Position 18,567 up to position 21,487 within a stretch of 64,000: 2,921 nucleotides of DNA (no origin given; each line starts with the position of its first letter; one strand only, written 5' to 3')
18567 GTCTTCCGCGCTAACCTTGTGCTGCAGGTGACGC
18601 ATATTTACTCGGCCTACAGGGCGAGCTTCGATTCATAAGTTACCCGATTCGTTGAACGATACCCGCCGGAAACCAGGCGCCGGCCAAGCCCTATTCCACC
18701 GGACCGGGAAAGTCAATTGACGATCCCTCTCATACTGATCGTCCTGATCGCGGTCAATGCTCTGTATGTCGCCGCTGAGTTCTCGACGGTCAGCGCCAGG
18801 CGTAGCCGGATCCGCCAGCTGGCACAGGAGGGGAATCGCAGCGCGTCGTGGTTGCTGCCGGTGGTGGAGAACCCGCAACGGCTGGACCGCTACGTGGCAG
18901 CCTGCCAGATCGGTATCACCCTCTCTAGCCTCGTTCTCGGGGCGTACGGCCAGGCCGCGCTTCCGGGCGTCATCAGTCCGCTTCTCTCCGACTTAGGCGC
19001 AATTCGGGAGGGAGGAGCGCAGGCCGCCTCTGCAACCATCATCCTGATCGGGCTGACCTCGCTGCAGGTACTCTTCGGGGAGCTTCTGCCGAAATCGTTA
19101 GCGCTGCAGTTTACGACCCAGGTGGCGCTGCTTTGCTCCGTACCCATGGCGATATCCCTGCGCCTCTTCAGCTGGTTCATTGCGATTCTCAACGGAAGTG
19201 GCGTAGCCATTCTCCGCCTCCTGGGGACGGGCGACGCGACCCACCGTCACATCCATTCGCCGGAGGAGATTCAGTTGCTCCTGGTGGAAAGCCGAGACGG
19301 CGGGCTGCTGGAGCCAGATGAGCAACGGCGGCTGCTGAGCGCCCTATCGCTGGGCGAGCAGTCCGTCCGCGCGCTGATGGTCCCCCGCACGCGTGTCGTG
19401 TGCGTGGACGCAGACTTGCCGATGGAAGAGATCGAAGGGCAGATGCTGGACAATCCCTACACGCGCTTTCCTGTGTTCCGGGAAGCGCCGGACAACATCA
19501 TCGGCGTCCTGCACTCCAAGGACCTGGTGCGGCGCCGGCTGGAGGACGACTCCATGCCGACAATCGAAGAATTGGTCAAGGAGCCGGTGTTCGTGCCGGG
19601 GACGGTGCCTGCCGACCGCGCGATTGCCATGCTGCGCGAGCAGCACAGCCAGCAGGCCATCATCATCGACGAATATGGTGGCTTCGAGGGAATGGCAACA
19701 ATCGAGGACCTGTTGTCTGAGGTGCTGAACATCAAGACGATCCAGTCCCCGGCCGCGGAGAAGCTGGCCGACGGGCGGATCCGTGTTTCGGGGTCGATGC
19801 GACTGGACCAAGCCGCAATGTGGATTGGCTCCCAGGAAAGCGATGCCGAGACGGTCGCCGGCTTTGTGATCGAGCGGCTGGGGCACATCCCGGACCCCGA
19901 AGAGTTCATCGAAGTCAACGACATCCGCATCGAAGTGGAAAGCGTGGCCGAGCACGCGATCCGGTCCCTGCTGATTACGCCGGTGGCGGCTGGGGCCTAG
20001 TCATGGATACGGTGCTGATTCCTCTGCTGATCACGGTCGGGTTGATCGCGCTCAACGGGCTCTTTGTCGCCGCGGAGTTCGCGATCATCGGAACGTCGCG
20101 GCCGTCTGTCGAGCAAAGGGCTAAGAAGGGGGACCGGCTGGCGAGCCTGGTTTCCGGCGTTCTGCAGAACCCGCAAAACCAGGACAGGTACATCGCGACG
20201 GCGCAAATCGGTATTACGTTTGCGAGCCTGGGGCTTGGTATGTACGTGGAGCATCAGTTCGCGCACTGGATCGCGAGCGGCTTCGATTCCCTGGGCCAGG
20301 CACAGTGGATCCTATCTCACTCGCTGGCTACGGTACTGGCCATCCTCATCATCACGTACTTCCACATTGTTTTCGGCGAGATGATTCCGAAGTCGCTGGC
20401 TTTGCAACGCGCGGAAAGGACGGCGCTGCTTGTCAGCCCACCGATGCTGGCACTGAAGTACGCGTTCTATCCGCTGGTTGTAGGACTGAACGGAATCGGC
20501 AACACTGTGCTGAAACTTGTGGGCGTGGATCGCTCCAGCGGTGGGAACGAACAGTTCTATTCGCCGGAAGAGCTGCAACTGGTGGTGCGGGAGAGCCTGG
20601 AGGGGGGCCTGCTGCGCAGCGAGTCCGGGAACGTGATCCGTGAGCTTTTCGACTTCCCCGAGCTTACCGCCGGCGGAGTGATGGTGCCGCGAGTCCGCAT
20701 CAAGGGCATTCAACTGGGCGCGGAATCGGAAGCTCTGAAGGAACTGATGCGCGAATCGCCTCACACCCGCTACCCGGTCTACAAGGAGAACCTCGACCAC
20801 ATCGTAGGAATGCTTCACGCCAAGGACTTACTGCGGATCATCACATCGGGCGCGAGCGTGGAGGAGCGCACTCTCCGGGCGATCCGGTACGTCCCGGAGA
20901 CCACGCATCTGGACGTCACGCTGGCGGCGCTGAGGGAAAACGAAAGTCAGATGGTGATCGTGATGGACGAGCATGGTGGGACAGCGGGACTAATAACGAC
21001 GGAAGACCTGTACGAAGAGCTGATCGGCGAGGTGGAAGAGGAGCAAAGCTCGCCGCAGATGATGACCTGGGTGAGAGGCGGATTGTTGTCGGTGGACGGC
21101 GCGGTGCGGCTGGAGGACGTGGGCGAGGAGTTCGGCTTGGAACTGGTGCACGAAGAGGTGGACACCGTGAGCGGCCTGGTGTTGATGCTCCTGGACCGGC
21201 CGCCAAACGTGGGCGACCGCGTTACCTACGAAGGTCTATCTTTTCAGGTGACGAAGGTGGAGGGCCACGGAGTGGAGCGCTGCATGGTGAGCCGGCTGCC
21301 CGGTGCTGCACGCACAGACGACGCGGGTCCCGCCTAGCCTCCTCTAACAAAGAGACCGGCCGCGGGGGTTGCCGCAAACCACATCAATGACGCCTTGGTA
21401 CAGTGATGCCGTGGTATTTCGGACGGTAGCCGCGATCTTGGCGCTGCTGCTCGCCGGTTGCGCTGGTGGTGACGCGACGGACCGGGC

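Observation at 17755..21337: Duplicated ArsR-like regulator pair fused head-to-tail with a duplicated CNNM/CorC transporter pair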

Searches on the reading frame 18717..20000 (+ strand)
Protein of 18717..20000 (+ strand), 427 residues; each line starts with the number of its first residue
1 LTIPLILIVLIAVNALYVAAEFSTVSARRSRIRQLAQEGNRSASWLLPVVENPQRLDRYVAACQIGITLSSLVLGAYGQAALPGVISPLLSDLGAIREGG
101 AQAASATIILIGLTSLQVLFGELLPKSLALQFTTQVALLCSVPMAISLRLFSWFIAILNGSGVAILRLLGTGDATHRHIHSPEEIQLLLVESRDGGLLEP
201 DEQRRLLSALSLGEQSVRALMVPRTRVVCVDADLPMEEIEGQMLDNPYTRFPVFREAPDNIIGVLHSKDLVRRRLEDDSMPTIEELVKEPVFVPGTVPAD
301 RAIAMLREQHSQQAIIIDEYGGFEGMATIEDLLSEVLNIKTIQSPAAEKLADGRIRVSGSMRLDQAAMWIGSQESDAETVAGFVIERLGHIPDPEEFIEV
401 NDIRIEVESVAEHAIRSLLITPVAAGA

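Call 3: search_protein_families(library=pfam, proteins=[window:18717-20000:+], max_evalue=1)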
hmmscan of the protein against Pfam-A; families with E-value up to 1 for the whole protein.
window:18717-20000:+ (427 aa): 3 families
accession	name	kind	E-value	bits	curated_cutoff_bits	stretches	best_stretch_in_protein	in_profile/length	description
PF01595.25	CNNM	-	5.3e-43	147.2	28.4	1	5-202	1-181/181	Cyclin M transmembrane N-terminal domain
PF00571.33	CBS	-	5.5e-15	55.9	24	2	222-274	4-55/57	CBS domain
PF03471.22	CorC_HlyC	-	6.8e-15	55.3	27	1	349-423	2-80/81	Transporter associated domain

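Call 4: search_protein_families(library=ncbifam, proteins=[window:18717-20000:+], max_evalue=1)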
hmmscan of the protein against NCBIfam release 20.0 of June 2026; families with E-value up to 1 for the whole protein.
window:18717-20000:+ (427 aa): 9 families
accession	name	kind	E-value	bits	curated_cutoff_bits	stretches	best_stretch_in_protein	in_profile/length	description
NF052568.1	PolamExpPaeASal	equivalog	7.8e-52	176.5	500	1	5-421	6-423/424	polyamine export protein PaeA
NF008604.1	PRK11573.1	equivalog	3e-42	145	475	1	2-424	8-420/428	hypothetical protein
TIGR03520.1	GldE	subfamily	5.7e-37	127.8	376.05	2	7-337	1-311/408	gliding motility-associated protein GldE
NF011675.0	PRK15094.1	equivalog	4.6e-26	91.8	379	1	181-409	33-268/292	CNNM family magnesium/cobalt transport protein CorC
TIGR01302.1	IMP_dehydrog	equivalog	2.9e-05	23.1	481.5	1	214-281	142-207/450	IMP dehydrogenase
NF011443.0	PRK14869.1-5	equivalog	5.4e-05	21.8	335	1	215-273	247-303/546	putative manganese-dependent inorganic diphosphatase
NF053863.1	DS11_antiphage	equivalog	0.0097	15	260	1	216-335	74-191/305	CBS domain-containing anti-phage protein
NF053603.1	HhpR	exception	0.012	14.8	520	1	219-344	64-191/282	CBS domain-containing high hydrostatic pressure regulator HhpR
NF041552.1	TF_PrdR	equivalog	0.034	12.5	795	0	224-272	77-123/577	sigma-54 dependent transcriptional regulator PrdR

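Call 42: find_related_loci(query=window:18717-20000:+, collection=metagenome_contigs, flank=5000)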
Query window:18717-20000:+ (427 aa) in metagenome_contigs; peptide patterns used: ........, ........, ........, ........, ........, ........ (x = any residue, [..] = any of these).
309 stretches matched a pattern; 124 encode a relative of the query (tblastn E <= 1e-3); the best 80 are kept; 80 distinct loci.
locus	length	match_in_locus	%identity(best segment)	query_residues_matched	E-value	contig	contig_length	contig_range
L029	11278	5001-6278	53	5-425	2e-139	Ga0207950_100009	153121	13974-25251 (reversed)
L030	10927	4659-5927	52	5-422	9e-136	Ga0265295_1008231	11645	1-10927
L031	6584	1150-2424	52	3-421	2e-129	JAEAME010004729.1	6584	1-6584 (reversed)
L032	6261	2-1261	51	8-422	4e-129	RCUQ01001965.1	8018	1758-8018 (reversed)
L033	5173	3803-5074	51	5-423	1e-127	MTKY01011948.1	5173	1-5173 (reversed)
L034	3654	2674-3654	59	5-331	2e-127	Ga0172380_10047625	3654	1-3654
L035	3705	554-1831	52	3-424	1e-126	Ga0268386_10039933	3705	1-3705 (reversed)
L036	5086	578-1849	50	6-422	5e-123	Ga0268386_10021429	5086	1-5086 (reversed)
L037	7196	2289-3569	49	5-426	4e-122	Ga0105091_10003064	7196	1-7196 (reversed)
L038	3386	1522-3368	49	1-421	2e-124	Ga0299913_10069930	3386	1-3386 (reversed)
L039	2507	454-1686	50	17-421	7e-127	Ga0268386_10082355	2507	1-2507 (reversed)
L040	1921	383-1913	47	1-427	2e-129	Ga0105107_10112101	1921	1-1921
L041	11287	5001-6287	48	1-425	9e-119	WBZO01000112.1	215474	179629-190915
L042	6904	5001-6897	46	1-422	3e-118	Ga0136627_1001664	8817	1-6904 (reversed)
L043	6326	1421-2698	48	6-425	7e-118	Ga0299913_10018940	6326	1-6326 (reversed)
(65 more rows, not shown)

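Call 59: search_solved_structures(query=window:18717-20000:+, max_evalue=1e-10, show_alignments=3)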
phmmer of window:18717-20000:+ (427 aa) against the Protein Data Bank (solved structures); distinct sequences matched with E-value up to 1e-10: 17.
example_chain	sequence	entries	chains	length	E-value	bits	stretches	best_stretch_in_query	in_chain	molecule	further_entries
7m1u_A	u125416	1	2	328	1.6e-27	99.8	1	7-337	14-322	Hemolysin, contains CBS domains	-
7m1t_A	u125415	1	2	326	6.8e-27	97.7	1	7-336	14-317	Hemolysin, contains CBS domains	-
7cfk_A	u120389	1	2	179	4.5e-26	95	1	181-338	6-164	Hemolysin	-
7cfh_A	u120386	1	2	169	7.3e-26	94.3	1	181-337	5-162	Hemolysin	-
3lv9_A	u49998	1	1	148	2.3e-25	92.7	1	195-337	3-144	Putative transporter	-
4hg0_A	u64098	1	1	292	8.8e-25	90.8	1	179-408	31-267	Magnesium and cobalt efflux protein CorC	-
3lhh_A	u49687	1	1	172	3.5e-23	85.5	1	182-335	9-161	CBS domain protein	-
7cfi_A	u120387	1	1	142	1.6e-22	83.3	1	200-337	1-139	Hemolysin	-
3jtf_A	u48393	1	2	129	1.7e-20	76.7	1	213-337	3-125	Magnesium and cobalt efflux protein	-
3oi8_A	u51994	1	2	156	1.7e-20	76.7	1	181-333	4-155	Uncharacterized protein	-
3lfr_A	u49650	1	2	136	2.9e-19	72.6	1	216-337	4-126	putative Metal ion transporter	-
5yz2_A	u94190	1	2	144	3.4e-19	72.4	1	212-336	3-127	Magnesium and cobalt efflux protein CorC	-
7msu_A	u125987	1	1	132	5.6e-19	71.7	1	216-337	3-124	Hemolysin, contains CBS domains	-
3nqr_A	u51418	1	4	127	1e-18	70.8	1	214-336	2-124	Magnesium and cobalt efflux protein corC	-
3ocm_A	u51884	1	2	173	2.2e-14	56.6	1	202-334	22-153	Putative membrane protein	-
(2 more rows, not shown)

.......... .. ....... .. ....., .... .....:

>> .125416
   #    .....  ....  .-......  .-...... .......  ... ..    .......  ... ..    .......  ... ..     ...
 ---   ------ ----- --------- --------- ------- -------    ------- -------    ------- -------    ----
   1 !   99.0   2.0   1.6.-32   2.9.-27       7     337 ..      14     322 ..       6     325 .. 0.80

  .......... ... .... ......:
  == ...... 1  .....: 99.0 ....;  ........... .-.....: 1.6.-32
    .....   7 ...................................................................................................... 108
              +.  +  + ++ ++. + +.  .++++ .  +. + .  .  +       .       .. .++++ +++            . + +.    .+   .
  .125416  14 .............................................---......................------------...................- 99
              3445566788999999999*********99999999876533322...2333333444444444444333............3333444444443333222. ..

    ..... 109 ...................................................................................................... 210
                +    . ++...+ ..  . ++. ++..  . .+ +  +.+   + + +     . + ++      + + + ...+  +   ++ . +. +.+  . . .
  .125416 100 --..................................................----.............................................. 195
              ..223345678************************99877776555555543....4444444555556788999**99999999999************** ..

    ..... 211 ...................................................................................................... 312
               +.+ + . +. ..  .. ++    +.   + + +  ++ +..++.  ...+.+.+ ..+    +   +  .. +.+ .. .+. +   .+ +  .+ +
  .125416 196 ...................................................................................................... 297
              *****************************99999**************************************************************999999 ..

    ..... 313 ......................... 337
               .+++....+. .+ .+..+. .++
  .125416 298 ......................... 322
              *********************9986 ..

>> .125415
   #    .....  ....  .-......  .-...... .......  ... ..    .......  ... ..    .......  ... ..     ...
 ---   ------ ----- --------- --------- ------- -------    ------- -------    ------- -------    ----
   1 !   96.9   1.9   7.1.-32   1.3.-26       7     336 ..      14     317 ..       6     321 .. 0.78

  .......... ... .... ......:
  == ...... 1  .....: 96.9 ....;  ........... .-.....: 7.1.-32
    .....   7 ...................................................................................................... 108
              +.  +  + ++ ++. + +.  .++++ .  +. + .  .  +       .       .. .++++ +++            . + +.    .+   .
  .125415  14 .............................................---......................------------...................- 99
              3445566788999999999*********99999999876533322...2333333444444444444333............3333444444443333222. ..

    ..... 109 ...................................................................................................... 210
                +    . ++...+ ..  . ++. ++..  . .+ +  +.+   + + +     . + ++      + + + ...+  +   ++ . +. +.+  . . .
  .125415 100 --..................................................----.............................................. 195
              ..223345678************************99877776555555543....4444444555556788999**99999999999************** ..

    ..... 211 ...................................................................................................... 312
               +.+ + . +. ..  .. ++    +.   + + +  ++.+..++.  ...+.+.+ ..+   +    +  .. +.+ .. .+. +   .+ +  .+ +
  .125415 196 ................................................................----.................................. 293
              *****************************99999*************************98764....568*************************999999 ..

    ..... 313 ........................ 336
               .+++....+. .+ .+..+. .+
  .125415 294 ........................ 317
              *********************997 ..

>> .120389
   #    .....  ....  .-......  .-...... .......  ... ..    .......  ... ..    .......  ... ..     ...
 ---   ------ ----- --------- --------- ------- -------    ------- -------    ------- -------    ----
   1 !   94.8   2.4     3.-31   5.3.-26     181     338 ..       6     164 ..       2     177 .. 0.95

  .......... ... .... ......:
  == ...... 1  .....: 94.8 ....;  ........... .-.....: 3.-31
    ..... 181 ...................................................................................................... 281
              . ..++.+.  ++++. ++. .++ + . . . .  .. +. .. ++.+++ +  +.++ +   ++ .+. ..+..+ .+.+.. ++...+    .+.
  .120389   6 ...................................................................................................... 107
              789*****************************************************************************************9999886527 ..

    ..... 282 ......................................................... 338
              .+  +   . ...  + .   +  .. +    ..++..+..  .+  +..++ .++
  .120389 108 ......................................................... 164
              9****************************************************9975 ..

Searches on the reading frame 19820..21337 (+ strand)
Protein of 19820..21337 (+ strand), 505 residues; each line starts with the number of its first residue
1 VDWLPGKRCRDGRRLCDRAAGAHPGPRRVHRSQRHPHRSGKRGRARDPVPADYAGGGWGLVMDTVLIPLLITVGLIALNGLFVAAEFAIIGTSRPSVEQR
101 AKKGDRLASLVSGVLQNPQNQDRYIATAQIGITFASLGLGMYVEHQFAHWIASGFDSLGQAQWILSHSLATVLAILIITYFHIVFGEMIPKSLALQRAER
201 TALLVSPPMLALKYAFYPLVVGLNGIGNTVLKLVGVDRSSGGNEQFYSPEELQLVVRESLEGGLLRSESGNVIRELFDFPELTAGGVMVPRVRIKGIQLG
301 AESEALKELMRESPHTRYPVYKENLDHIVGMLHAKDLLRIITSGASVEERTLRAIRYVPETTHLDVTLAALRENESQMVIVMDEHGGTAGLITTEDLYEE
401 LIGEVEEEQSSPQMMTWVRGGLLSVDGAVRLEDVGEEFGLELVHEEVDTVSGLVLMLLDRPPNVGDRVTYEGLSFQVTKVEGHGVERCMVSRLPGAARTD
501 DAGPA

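Call 3: search_protein_families(library=pfam, proteins=[window:19820-21337:+], max_evalue=1)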
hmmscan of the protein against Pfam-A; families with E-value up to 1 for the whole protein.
window:19820-21337:+ (505 aa): 3 families
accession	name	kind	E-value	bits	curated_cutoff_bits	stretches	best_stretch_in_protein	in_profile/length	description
PF01595.25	CNNM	-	1e-49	169.1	28.4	1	70-268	1-180/181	Cyclin M transmembrane N-terminal domain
PF03471.22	CorC_HlyC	-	2.7e-17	63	27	1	423-492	8-79/81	Transporter associated domain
PF00571.33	CBS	-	2.5e-10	41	24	2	304-341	20-55/57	CBS domain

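Call 4: search_protein_families(library=ncbifam, proteins=[window:19820-21337:+], max_evalue=1)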
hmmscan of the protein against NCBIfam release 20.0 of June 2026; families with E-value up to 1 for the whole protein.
window:19820-21337:+ (505 aa): 10 families
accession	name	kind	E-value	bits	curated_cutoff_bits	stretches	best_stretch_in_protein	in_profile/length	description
NF052568.1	PolamExpPaeASal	equivalog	5.1e-53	180.4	500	1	69-492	5-424/424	polyamine export protein PaeA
NF008604.1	PRK11573.1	equivalog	3.1e-47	161.4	475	1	70-493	11-419/428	hypothetical protein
TIGR03520.1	GldE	subfamily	1.8e-42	145.8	376.05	1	75-486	4-401/408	gliding motility-associated protein GldE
NF011675.0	PRK15094.1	equivalog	3.8e-33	115.1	379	1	250-483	35-272/292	CNNM family magnesium/cobalt transport protein CorC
TIGR01302.1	IMP_dehydrog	equivalog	5.5e-05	22.2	481.5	1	304-401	100-200/450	IMP dehydrogenase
NF003714.0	PRK05326.1-1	equivalog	0.00073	18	471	1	423-490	499-568/577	potassium/proton antiporter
NF011443.0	PRK14869.1-5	equivalog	0.002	16.7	335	1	351-411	75-135/546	putative manganese-dependent inorganic diphosphatase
TIGR01186.1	proV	subfamily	0.014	14.5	326.6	1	293-402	252-358/363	betaine/proline/choline family ABC transporter ATP-binding protein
NF041552.1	TF_PrdR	equivalog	0.054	11.8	795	1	352-409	13-70/577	sigma-54 dependent transcriptional regulator PrdR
NF053603.1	HhpR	exception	0.064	12.4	520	1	297-402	14-118/282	CBS domain-containing high hydrostatic pressure regulator HhpR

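Call 60: search_solved_structures(query=window:20003-21337:+, max_evalue=1e-10, show_alignments=3)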
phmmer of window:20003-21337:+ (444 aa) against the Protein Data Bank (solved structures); distinct sequences matched with E-value up to 1e-10: 18.
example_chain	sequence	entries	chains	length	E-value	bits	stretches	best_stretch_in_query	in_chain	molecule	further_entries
4hg0_A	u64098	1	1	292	7.3e-33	117.3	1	188-424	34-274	Magnesium and cobalt efflux protein CorC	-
7m1t_A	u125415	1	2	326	6.1e-27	97.8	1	2-343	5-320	Hemolysin, contains CBS domains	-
7cfk_A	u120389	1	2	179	3.5e-26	95.3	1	186-352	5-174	Hemolysin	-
7m1u_A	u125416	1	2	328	2.1e-25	92.7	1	2-341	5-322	Hemolysin, contains CBS domains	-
7cfh_A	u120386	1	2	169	2.2e-25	92.6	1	186-347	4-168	Hemolysin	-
3lv9_A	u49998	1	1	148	3.1e-23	85.6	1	201-345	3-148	Putative transporter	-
3jtf_A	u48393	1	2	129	5.1e-23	84.9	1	220-345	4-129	Magnesium and cobalt efflux protein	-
3lfr_A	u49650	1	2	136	2.2e-22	82.8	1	222-348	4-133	putative Metal ion transporter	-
7cfi_A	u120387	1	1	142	5.6e-22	81.4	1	211-344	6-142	Hemolysin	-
3lhh_A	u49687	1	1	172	2.1e-20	76.3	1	187-348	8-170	CBS domain protein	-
5yz2_A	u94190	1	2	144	3.4e-20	75.6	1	225-348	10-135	Magnesium and cobalt efflux protein CorC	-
3oi8_A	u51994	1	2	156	3e-19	72.4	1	191-338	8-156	Uncharacterized protein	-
3nqr_A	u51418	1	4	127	1.5e-18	70.2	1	225-343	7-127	Magnesium and cobalt efflux protein corC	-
3hf7_A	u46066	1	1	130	1.3e-17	67.1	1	223-343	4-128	uncharacterized CBS-domain protein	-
7msu_A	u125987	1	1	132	1.8e-17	66.6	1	221-343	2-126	Hemolysin, contains CBS domains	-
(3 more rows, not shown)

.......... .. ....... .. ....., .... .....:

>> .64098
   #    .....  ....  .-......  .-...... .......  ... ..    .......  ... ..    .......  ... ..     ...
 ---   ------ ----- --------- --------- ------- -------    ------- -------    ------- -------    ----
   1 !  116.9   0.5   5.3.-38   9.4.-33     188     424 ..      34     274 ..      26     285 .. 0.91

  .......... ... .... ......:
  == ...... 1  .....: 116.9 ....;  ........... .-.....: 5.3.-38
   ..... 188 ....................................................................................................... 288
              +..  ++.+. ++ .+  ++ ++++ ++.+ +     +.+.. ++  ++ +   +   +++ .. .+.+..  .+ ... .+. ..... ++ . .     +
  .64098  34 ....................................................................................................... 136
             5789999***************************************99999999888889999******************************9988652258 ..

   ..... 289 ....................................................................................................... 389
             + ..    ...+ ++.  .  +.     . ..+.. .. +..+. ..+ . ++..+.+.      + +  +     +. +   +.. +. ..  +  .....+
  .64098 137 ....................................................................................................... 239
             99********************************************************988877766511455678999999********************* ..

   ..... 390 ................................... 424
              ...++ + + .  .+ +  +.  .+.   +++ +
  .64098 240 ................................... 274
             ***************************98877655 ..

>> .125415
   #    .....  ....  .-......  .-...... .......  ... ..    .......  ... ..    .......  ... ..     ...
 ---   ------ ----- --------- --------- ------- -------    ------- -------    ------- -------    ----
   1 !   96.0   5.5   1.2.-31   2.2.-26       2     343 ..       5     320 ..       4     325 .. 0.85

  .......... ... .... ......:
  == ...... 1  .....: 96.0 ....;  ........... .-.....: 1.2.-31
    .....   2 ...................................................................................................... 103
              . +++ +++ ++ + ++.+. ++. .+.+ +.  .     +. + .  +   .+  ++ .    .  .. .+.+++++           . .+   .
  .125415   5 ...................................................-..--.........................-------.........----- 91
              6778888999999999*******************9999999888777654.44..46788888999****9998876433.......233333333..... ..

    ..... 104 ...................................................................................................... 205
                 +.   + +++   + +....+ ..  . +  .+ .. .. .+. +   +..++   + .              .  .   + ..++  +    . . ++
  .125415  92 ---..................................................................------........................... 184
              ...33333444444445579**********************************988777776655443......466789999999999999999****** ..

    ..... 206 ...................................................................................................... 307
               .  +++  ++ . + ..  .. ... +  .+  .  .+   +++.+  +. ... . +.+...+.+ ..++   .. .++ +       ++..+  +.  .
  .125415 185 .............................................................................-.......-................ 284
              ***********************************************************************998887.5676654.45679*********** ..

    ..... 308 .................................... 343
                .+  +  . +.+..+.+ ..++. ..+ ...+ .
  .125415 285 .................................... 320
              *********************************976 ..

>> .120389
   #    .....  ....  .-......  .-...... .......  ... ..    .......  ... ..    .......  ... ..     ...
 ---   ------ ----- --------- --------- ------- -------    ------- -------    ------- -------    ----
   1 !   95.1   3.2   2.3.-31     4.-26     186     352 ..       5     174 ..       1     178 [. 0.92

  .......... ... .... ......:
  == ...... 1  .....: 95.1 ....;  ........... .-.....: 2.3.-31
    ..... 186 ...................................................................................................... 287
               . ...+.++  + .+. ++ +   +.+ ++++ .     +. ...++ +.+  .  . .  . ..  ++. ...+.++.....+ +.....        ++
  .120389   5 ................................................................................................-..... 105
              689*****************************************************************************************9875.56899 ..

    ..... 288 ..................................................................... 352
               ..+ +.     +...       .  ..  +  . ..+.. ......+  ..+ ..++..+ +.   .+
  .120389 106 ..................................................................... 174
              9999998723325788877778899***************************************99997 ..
